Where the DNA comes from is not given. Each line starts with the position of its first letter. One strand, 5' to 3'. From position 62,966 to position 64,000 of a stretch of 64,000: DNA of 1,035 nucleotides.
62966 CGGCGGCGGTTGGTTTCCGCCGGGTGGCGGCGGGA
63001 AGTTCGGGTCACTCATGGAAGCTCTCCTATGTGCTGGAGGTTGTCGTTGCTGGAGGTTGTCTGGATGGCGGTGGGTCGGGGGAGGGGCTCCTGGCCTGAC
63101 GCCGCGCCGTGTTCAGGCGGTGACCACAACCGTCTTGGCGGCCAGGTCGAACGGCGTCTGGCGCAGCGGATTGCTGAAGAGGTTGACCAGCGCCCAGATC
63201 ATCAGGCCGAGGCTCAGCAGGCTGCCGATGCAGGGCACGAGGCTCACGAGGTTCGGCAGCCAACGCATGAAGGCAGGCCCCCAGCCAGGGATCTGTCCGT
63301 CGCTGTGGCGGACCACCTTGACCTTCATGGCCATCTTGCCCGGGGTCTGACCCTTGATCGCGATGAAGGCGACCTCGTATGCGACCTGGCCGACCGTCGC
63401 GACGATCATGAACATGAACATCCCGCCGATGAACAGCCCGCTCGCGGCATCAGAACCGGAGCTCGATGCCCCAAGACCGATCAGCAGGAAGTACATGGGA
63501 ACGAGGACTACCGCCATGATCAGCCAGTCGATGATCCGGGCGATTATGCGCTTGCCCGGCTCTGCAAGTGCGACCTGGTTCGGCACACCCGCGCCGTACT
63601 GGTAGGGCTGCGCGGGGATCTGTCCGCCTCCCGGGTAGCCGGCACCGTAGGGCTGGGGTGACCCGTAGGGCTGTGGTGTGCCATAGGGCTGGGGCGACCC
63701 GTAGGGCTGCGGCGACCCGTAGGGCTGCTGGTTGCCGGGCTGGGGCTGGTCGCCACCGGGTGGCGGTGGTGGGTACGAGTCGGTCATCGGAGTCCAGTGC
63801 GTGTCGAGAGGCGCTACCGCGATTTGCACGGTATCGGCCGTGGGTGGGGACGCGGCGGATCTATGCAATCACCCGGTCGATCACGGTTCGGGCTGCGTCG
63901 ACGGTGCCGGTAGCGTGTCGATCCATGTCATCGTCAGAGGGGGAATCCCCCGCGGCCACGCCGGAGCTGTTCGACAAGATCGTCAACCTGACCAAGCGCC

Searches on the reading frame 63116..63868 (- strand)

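Call 52: search_protein_families(library=pfam, max_evalue=0.01, proteins=[window:63116-63868:-])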
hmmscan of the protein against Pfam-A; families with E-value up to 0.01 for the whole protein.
window:63116-63868:- (251 aa): 1 family
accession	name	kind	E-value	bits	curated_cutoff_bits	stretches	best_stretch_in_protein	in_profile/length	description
PF06271.18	RDD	-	7.1e-24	85.1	24.1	1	102-245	2-137/137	RDD family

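Call 53: search_protein_families(library=ncbifam, max_evalue=0.01, proteins=[window:63116-63868:-])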
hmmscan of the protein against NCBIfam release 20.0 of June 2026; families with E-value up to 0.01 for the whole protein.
window:63116-63868:- (251 aa): 0 families
